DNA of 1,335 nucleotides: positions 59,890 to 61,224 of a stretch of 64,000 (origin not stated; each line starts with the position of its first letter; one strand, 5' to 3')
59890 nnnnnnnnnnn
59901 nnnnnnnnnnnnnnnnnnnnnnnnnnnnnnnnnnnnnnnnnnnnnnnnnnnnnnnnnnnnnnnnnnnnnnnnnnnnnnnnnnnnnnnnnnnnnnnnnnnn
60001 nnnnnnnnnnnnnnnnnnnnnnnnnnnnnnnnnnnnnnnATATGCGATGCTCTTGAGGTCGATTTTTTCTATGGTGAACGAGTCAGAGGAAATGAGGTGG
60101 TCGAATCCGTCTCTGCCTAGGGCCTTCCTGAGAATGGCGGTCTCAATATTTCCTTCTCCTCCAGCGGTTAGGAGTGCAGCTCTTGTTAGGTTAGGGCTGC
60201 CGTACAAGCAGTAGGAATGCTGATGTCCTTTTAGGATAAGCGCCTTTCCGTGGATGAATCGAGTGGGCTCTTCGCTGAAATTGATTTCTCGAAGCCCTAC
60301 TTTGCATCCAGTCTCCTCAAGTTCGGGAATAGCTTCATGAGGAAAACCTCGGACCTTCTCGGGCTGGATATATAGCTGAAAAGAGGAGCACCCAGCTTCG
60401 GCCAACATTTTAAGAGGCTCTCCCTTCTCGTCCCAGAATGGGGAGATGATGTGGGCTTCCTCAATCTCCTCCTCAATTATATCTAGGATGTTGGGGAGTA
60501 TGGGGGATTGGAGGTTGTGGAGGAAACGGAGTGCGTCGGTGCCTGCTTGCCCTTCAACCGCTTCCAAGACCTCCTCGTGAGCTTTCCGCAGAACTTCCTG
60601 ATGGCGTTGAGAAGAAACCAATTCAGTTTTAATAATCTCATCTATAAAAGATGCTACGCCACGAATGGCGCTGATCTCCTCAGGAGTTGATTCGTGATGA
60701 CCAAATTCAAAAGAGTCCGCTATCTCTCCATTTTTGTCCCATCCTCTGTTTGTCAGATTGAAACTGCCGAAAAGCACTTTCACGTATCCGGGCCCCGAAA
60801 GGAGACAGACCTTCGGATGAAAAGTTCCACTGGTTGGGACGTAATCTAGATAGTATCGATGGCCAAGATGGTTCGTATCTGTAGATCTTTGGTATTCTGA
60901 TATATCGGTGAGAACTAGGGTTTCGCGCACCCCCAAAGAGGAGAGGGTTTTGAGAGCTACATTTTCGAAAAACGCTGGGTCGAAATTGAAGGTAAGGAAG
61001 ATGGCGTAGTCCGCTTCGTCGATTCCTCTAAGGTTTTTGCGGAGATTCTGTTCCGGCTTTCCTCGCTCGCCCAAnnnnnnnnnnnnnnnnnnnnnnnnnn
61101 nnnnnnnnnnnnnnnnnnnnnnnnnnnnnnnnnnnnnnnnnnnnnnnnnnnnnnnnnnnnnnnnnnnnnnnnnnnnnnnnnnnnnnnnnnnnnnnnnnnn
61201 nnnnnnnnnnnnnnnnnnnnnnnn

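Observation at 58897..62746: Low-GC two-gene operon: unrecognisable 555-aa protein + two-HKD PLD-family protein with a 400-aa extension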

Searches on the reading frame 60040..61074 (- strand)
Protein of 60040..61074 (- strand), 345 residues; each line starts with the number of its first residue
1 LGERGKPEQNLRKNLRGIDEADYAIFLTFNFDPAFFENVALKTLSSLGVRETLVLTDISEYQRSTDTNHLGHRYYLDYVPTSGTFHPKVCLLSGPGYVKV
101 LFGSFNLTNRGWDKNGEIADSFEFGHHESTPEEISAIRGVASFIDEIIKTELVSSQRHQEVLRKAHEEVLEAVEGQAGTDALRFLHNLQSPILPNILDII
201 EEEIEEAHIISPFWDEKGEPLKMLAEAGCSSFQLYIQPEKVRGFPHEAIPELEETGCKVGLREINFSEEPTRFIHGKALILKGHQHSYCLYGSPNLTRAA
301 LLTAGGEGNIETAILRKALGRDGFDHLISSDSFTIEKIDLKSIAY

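Call 72: search_dna_similar(query=window:60040-61074:-, collection=plasmids, mode=protein, max_rows=40, max_evalue=0.001)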
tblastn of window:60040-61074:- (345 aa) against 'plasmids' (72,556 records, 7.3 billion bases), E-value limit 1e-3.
Records with a match: 27; places in all: 27; records where one place covers at least 80% of the query: 27.
Best place of each record, by identity: <60% 27.
By first word of the organism name: Streptomyces 4; Sphingopyxis 3; Roseomonas 3; Novosphingobium 2; Rhizobium 2; Sphingobium 2; Halobaculum 1; Halorussus 1; Miltoncostaea 1; Polaromonas 1; and 7 more.
By predicted mobility (MOB-suite, as given by PLSDB): non-mobilizable 18; conjugative 5; mobilizable 4.
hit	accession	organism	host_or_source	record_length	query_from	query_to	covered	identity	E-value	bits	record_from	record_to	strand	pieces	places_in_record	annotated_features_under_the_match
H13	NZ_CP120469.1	Halobaculum limi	cell culture,sediment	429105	24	333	90%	32.4%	3e-23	108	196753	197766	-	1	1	phospholipase D family protein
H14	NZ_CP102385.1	Sphingopyxis sp. DBS4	soil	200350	24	344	93%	26.7%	2e-9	66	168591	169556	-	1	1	hypothetical protein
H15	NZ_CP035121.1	Halorussus pelagicus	pure culture,salted brown alga Laminaria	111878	24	334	90%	27.4%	6e-19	96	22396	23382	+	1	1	hypothetical protein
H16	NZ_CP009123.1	Sphingopyxis fribergensis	soil sample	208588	24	338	91%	26.7%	3e-12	75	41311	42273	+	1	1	hypothetical protein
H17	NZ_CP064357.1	Miltoncostaea oceani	pure culture,marine sediment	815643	18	315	86%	27.8%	2e-16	88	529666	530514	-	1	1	phospholipase D family protein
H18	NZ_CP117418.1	Novosphingobium humi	Single cell,Soil from military shooting ...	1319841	23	324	88%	27.2%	3e-8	63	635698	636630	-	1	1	none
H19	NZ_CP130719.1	Streptomyces sp. NBC_01334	-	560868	24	315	85%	27.6%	4e-16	87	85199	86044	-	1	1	hypothetical protein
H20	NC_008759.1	Polaromonas naphthalenivorans CJ2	-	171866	24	333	90%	25.8%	2e-14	82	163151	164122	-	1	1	hypothetical protein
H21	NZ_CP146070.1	Roseovarius sp. S88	-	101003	24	328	88%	25.9%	2e-10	69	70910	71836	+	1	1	hypothetical protein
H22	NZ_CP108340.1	Streptomyces jietaisiensis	-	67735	24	315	85%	27.0%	2e-15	85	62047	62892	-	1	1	hypothetical protein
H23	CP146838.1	Streptomyces griseoaurantiacus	-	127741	24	315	85%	26.7%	4e-14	81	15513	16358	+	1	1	hypothetical protein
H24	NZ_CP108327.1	Streptomyces jietaisiensis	-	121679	24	315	85%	26.7%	4e-14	81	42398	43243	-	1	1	hypothetical protein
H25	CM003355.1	Sphingomonas sp. MEA3-1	single cell,soil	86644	24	324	87%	25.8%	2e-9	67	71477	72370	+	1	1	record has no annotation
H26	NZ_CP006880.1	Rhizobium gallicum bv. gallicum R602sp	Phaseolus vulgaris,whole ...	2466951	25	320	86%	26.1%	6e-11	71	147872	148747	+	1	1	record has no annotation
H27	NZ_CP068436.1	Cupriavidus necator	heavy metal containmented soil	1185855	3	314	90%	24.8%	3e-12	75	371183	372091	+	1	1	none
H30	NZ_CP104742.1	Haloferax lucentense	-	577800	24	316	85%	25.9%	8e-18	92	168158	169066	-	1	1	hypothetical protein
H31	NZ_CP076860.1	Mycobacterium avium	Homo sapiens,sputum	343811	6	315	90%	24.2%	1e-8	64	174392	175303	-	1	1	hypothetical protein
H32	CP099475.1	Roseomonas mucosa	Human skin,single cell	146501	19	315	86%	25.2%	4e-11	72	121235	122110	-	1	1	hypothetical protein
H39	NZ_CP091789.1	Prevotella sp. E2-28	Ovis aries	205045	24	301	81%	23.3%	4e-5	53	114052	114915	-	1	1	hypothetical protein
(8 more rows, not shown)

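Call 74: get_annotated_region(hit=H13, flank=7000)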
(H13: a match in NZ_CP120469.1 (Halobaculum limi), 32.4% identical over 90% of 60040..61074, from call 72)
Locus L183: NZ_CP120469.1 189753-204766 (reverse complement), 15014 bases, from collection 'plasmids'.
description: Halobaculum sp. YSMS11 plasmid unnamed, complete sequence
organism: Halobaculum limi (NCBI taxid 3031916)
taxonomy: Archaea; Euryarchaeota; Halobacteria; Halobacteriales; Haloferacaceae; Halobaculum; Halobaculum limi
host: -; source: cell culture,sediment; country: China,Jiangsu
typing (MOB-suite, as given by PLSDB): non-mobilizable
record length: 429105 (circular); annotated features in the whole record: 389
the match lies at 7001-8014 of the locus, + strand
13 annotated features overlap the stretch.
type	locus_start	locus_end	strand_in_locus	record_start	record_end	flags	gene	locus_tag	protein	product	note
CDS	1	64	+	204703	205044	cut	-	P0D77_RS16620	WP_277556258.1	DsrE family protein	-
CDS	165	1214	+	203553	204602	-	-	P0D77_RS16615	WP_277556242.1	hypothetical protein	-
CDS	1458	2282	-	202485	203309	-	-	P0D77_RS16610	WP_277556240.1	PQQ-binding-like beta-propeller repeat protein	-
CDS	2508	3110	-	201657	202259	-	-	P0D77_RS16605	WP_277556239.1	TRAM domain-containing protein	-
CDS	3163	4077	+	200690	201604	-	-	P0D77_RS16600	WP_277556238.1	GAF domain-containing protein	-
CDS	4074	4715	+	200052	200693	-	-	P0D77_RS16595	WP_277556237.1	hypothetical protein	-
CDS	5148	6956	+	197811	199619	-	-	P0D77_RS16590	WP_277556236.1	hypothetical protein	-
CDS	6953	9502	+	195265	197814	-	-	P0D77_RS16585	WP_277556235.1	phospholipase D family protein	-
CDS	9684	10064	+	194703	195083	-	-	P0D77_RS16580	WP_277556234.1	hypothetical protein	-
CDS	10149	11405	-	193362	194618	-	-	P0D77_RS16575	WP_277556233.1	transposase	-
CDS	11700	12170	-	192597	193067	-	-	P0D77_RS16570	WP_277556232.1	hypothetical protein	-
CDS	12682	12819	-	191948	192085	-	-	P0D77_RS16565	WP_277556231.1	hypothetical protein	-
CDS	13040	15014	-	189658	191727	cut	-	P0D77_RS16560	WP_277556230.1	NEW3 domain-containing protein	-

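Call 75: get_annotated_region(hit=H30, flank=7000)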
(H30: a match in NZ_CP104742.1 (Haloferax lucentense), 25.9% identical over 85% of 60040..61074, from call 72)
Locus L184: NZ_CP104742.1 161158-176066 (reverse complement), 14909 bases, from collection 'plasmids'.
description: Haloferax lucentense strain SVX82 plasmid pSVX82-1, complete sequence
organism: Haloferax lucentense (NCBI taxid 2254)
taxonomy: Archaea; Euryarchaeota; Halobacteria; Halobacteriales; Haloferacaceae; Haloferax; Haloferax lucentense
host: -; source: -; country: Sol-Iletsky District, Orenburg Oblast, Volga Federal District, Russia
typing (MOB-suite, as given by PLSDB): non-mobilizable
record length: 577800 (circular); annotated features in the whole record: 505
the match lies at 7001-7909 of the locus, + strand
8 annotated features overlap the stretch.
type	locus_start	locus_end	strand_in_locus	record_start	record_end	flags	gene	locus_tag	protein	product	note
CDS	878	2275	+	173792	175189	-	-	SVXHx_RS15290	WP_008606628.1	hemolysin family protein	-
CDS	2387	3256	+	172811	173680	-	-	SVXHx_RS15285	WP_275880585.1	universal stress protein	-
CDS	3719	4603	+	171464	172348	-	-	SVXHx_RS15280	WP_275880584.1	IS1595 family transposase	-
CDS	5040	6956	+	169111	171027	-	-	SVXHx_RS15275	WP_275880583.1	hypothetical protein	-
CDS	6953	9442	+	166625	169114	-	-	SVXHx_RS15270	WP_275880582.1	hypothetical protein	-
CDS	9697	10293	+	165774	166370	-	-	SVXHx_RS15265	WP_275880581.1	site-specific integrase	GO:0015074 - DNA integration [Evidence IEA]; GO:0006310 - DNA recombination [Evidence IEA]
CDS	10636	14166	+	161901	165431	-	-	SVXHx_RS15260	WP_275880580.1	N-6 DNA methylase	GO:0006306 - DNA methylation [Evidence IEA]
CDS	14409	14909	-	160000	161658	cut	-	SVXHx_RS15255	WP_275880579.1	MarR family winged helix-turn-helix transcriptional regulator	GO:0006355 - regulation of DNA-templated transcription [Evidence IEA]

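Call 76: get_annotated_region(hit=H39, flank=7000)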
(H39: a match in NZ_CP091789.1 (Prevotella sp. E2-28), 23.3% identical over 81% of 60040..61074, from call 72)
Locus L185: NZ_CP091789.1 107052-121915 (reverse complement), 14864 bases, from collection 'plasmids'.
description: Prevotella sp. E2-28 plasmid pE2-28, complete sequence
organism: Prevotella sp. E2-28 (NCBI taxid 2913620)
taxonomy: Bacteria; Bacteroidota; Bacteroidia; Bacteroidales; Prevotellaceae; Prevotella; Prevotella sp. E2-28
host: -; source: Ovis aries; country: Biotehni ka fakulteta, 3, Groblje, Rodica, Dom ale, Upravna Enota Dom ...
typing (MOB-suite, as given by PLSDB): non-mobilizable
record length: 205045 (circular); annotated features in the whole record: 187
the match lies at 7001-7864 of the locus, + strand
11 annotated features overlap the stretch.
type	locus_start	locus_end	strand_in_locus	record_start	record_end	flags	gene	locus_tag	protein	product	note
CDS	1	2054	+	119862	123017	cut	-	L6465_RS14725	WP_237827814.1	DEAD/DEAH box helicase family protein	-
CDS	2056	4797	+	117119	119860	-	-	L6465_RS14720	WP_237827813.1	hypothetical protein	-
CDS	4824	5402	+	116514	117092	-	-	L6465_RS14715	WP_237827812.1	hypothetical protein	-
CDS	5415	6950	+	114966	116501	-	-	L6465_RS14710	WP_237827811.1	hypothetical protein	-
CDS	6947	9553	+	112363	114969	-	-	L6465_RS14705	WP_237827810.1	hypothetical protein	-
CDS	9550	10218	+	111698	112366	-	-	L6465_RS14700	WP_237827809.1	C39 family peptidase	-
CDS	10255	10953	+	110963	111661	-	-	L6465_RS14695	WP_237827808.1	Sir2 family NAD-dependent protein deacetylase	-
CDS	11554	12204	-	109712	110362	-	-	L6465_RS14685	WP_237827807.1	vWA domain-containing protein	-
CDS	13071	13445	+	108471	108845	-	-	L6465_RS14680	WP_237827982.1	hypothetical protein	-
CDS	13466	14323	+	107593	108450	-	-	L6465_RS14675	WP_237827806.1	hypothetical protein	-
CDS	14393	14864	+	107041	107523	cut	-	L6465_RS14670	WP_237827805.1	GNAT family N-acetyltransferase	-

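Call 89: search_protein_families(library=padloc, proteins=[L185:2056-4794:+, L185:4824-5399:+, L185:5415-6947:+, L185:6947-9550:+, L183:5148-6953:+, L183:6953-9499:+], max_evalue=0.01)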
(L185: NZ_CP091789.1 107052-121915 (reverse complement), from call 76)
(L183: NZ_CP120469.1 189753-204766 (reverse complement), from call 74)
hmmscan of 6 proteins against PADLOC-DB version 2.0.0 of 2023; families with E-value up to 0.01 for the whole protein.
L185:2056-4794:+ (913 aa): 0 families

L185:4824-5399:+ (192 aa): 0 families

L185:5415-6947:+ (511 aa): 0 families

L185:6947-9550:+ (868 aa): 2 families
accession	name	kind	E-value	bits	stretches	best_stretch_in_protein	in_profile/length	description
PDLC03829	ZacB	-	1.5e-11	41.9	1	82-504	103-509/586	-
PDLC04553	PDC-M27B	-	4.5e-08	30.2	1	80-239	102-239/635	-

L183:5148-6953:+ (602 aa): 0 families

L183:6953-9499:+ (849 aa): 3 families
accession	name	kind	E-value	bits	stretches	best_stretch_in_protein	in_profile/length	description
PDLC03829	ZacB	-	3.8e-11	40.5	2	80-183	293-406/586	-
PDLC04553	PDC-M27B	-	0.00031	17.5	1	92-127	107-143/635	-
PDLC02614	DrmC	-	0.0021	15.8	1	90-127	98-132/153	DrmC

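Call 96: get_annotated_region(hit=H17, flank=6000)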
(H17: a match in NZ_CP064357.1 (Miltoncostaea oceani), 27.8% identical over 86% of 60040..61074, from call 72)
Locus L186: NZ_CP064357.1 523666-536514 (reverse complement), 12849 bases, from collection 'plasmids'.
description: Miltoncostaea oceani strain SCSIO 61214 plasmid unnamed1, complete sequence
organism: Miltoncostaea oceani (NCBI taxid 2843216)
taxonomy: Bacteria; Actinomycetota; Thermoleophilia; Miltoncostaeales; Miltoncostaeaceae; Miltoncostaea; Miltoncostaea oceani
host: -; source: pure culture,marine sediment; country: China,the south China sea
typing (MOB-suite, as given by PLSDB): non-mobilizable
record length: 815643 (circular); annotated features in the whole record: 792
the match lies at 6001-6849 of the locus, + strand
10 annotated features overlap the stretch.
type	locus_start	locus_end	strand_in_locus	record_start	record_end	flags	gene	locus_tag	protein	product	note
CDS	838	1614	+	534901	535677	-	-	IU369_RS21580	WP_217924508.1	hypothetical protein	-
CDS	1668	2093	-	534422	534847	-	-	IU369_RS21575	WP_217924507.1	hypothetical protein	-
CDS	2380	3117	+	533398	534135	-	-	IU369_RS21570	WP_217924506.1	hypothetical protein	-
CDS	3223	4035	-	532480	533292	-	-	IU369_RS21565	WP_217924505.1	hypothetical protein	-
CDS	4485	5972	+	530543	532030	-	-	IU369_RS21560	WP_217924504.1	hypothetical protein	-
CDS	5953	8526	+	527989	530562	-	-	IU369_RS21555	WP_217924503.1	phospholipase D family protein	-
CDS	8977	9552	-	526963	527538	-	-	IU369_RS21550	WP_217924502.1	hypothetical protein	-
CDS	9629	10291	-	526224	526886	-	-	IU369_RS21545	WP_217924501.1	hypothetical protein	-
CDS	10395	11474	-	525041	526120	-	-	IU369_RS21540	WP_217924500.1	hypothetical protein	-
CDS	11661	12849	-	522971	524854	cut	-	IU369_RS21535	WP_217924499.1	AAA family ATPase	-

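Call 97: get_annotated_region(hit=H31, flank=6000)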
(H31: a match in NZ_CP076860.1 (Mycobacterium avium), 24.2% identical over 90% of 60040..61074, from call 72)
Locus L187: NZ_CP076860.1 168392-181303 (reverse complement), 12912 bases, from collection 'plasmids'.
description: Mycobacterium avium subsp. hominissuis strain OCU901s_S2_2s plasmid pS2b, complete sequence
organism: Mycobacterium avium (NCBI taxid 439334)
taxonomy: Bacteria; Actinomycetota; Actinomycetes; Mycobacteriales; Mycobacteriaceae; Mycobacterium; Mycobacterium avium
host: -; source: Homo sapiens,sputum; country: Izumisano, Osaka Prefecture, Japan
typing (MOB-suite, as given by PLSDB): mobilizable; relaxase MOBP
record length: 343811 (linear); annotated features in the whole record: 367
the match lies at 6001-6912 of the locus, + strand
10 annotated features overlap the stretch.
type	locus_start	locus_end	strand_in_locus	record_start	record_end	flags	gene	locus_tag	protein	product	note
CDS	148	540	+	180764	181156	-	-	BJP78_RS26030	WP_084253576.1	hypothetical protein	-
CDS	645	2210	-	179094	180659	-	-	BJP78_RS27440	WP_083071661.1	serine/threonine-protein kinase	GO:0006468 - protein phosphorylation [Evidence IEA]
CDS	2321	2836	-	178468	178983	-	-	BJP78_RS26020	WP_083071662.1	GNAT family N-acetyltransferase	-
CDS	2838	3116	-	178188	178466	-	-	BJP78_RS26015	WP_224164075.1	DUF1778 domain-containing protein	-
CDS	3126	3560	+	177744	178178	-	-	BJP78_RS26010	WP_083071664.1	hypothetical protein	-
CDS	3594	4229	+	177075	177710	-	-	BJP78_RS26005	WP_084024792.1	nucleotidyl transferase AbiEii/AbiGii toxin family protein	-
CDS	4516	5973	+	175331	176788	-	-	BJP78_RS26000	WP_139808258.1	hypothetical protein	-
CDS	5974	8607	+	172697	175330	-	-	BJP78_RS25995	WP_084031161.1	hypothetical protein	-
CDS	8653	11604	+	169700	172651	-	-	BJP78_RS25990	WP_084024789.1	DNA methyltransferase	GO:0006306 - DNA methylation [Evidence IEA]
CDS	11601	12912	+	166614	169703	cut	-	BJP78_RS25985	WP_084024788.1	BPTD_3080 family restriction endonuclease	-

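Call 98: get_annotated_region(hit=H32, flank=6000)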
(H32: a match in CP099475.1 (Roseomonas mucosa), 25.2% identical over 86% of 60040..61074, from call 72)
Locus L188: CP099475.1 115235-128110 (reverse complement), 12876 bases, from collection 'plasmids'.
description: Roseomonas mucosa strain TT14 plasmid pTT14-4, complete sequence
organism: Roseomonas mucosa (NCBI taxid 207340)
taxonomy: Bacteria; Pseudomonadota; Alphaproteobacteria; Rhodospirillales; Acetobacteraceae; Roseomonas; Roseomonas mucosa
host: -; source: Human skin,single cell; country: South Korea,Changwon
typing (MOB-suite, as given by PLSDB): non-mobilizable
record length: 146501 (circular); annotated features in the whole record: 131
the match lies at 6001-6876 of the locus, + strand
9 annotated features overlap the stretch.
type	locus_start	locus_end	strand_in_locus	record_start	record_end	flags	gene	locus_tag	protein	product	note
CDS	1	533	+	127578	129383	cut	-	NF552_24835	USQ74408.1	P-loop NTPase fold protein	-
CDS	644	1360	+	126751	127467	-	-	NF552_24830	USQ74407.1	hypothetical protein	-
CDS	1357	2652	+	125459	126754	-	-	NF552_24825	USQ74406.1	7-cyano-7-deazaguanine synthase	-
CDS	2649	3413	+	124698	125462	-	-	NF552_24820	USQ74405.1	TatD family hydrolase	-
CDS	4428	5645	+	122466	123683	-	-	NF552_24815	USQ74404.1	hypothetical protein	-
CDS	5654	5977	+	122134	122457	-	-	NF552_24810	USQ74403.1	hypothetical protein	-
CDS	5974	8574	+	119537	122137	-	-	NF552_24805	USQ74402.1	hypothetical protein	-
CDS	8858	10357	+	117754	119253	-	istA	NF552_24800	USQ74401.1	IS21 family transposase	-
CDS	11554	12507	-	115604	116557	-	-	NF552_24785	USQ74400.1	metallophosphoesterase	-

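Call 99: get_annotated_region(hit=H15, flank=6000)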
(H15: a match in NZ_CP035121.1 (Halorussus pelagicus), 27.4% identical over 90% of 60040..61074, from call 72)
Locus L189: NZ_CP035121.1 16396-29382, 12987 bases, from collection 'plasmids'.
description: Halorussus pelagicus strain RC-68 plasmid unnamed2, complete sequence
organism: Halorussus pelagicus (NCBI taxid 2505977)
taxonomy: Archaea; Euryarchaeota; Halobacteria; Halobacteriales; Haladaptataceae; Halorussus; Halorussus pelagicus
host: -; source: pure culture,salted brown alga Laminaria; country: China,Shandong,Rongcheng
typing (MOB-suite, as given by PLSDB): non-mobilizable; mating-pair formation MPF_T
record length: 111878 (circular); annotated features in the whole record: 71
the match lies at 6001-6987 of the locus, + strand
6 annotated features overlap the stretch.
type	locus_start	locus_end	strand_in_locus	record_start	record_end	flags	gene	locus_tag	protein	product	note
CDS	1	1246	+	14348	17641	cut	-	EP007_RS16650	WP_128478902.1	DUF3883 domain-containing protein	-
CDS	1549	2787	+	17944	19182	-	-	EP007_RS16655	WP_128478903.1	site-specific integrase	GO:0015074 - DNA integration [Evidence IEA]; GO:0006310 - DNA recombination [Evidence IEA]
CDS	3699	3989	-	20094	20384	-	-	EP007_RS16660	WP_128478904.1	hypothetical protein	-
CDS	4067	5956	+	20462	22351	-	-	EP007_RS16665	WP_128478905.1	hypothetical protein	-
CDS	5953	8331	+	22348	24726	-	-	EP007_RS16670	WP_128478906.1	hypothetical protein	-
CDS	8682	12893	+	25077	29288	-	-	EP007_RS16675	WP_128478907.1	hypothetical protein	-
